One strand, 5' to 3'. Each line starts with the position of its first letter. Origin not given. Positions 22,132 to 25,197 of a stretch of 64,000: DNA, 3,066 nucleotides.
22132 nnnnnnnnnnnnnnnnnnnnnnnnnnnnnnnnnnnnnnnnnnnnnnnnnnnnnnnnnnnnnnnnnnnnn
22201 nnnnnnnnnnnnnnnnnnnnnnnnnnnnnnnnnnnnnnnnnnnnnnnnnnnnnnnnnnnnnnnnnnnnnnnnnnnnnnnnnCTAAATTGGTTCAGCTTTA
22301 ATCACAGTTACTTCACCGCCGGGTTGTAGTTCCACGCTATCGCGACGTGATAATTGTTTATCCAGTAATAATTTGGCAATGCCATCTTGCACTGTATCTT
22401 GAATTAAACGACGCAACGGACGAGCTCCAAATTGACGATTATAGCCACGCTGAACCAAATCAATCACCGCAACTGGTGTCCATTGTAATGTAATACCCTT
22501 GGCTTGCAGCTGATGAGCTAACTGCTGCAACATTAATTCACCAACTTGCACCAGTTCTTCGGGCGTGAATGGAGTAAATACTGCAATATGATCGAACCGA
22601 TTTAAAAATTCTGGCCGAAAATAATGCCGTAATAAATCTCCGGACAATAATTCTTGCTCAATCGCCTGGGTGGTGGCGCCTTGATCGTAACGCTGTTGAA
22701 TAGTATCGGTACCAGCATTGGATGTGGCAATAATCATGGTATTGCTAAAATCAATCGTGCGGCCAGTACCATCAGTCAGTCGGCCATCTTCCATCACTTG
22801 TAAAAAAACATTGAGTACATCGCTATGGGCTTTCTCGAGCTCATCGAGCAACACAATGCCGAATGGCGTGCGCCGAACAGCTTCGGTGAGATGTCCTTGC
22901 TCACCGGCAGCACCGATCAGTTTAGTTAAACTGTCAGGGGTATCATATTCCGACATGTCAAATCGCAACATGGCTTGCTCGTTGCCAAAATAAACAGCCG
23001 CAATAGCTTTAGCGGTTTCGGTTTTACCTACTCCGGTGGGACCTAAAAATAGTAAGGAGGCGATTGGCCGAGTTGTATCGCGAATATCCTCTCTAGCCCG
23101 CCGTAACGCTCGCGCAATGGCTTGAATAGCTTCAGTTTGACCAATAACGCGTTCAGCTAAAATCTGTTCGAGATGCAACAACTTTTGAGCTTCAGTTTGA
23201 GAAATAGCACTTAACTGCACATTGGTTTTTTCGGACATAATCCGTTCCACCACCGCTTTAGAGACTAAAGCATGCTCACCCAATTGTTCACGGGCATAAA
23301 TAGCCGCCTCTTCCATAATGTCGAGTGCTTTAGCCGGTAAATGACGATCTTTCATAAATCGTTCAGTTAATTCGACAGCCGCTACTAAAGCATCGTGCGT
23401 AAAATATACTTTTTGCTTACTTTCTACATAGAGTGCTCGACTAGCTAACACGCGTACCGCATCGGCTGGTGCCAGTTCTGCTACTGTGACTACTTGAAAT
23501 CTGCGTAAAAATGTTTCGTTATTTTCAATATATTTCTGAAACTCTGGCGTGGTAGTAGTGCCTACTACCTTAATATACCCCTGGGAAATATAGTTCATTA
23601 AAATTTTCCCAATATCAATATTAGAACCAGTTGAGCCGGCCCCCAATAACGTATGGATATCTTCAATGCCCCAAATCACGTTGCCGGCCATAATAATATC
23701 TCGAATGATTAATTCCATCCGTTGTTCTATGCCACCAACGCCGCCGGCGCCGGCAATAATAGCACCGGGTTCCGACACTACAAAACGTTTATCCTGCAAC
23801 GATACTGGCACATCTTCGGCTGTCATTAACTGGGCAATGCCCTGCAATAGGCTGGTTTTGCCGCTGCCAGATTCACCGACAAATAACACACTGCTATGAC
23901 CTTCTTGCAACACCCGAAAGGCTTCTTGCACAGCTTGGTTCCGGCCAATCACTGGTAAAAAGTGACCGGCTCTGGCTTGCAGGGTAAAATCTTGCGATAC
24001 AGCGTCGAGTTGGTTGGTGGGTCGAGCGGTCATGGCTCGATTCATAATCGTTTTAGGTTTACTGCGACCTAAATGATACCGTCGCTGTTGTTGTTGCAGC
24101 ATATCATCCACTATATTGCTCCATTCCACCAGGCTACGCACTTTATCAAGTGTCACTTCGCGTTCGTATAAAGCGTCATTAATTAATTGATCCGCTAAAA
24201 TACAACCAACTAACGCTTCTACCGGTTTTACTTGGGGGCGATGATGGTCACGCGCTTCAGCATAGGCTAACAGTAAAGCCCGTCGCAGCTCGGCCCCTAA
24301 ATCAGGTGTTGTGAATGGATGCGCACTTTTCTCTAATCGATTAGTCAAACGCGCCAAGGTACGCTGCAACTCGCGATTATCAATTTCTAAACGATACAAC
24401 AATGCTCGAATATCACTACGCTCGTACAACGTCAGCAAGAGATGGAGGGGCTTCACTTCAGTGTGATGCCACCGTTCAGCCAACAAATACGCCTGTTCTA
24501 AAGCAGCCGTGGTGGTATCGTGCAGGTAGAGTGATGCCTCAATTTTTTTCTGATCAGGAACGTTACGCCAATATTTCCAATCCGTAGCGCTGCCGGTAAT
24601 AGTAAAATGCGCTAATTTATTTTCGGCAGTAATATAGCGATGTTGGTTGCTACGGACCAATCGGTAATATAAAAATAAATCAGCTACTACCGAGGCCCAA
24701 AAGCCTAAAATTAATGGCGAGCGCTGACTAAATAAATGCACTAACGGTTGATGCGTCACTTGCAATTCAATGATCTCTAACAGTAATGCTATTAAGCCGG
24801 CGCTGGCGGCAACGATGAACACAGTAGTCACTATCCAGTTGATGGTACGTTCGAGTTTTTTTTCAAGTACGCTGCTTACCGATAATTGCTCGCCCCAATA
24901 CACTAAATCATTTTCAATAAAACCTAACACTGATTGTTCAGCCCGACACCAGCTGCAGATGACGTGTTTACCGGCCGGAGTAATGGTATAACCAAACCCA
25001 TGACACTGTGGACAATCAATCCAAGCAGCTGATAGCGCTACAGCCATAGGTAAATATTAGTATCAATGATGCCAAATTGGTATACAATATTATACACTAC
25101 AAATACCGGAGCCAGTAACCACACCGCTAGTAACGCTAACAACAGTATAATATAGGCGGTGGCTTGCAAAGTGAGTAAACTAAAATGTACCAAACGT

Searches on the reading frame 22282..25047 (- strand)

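Call 11: search_protein_families(library=pfam, proteins=[window:22282-25047:-], max_evalue=0.001)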
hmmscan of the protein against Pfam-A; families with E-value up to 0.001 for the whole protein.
window:22282-25047:- (921 aa): 24 families
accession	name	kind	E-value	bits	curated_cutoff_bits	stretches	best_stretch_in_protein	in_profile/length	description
PF07724.20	AAA_2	-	5.7e-53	179.8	27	1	660-820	1-165/166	AAA domain (Cdc48 subfamily)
PF10431.15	ClpB_D2-small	-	1.9e-20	73.1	21.9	1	828-906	2-80/81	C-terminal, D2-small domain, of ClpB protein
PF07728.20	AAA_5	-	8.3e-17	61.9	22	1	665-779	2-124/139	AAA domain (dynein-related subfamily)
PF00004.35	AAA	-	4.9e-15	56.6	21.2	2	665-784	1-115/131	ATPase family associated with various cellular activities (AAA)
PF17871.7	AAA_lid_9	-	3.4e-10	40.2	22.8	1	528-608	3-82/104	AAA lid domain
PF00158.32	Sigma54_activat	-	1.8e-09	38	20.2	1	646-784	6-150/168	Sigma-54 interaction domain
PF01078.27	Mg_chelatase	-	1.4e-08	34.8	20.3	0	366-410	5-48/207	Magnesium chelatase, subunit ChlI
PF20720.3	nSTAND3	-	4.7e-07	30.1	27.2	0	370-411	4-44/155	Novel STAND NTPase 3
PF12775.13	AAA_7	-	6.7e-07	29.5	25.8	0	377-412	26-61/181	P-loop containing dynein motor region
PF13555.12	AAA_29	-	2e-06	27.9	27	1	382-411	22-49/61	P-loop containing region of AAA domain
PF02367.23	TsaE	-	2.3e-06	28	26.6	0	377-411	14-48/128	Threonylcarbamoyl adenosine biosynthesis protein TsaE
PF00005.33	ABC_tran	-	3.7e-06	28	25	0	387-412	14-39/137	ABC transporter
PF13401.12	AAA_22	-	4.1e-06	27.6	27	0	383-411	4-32/130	AAA domain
PF00493.29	MCM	-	6.4e-06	25.9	23.3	0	621-793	13-184/224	MCM P-loop domain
PF13476.12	AAA_23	-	1.6e-05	26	27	0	386-419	21-54/201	AAA domain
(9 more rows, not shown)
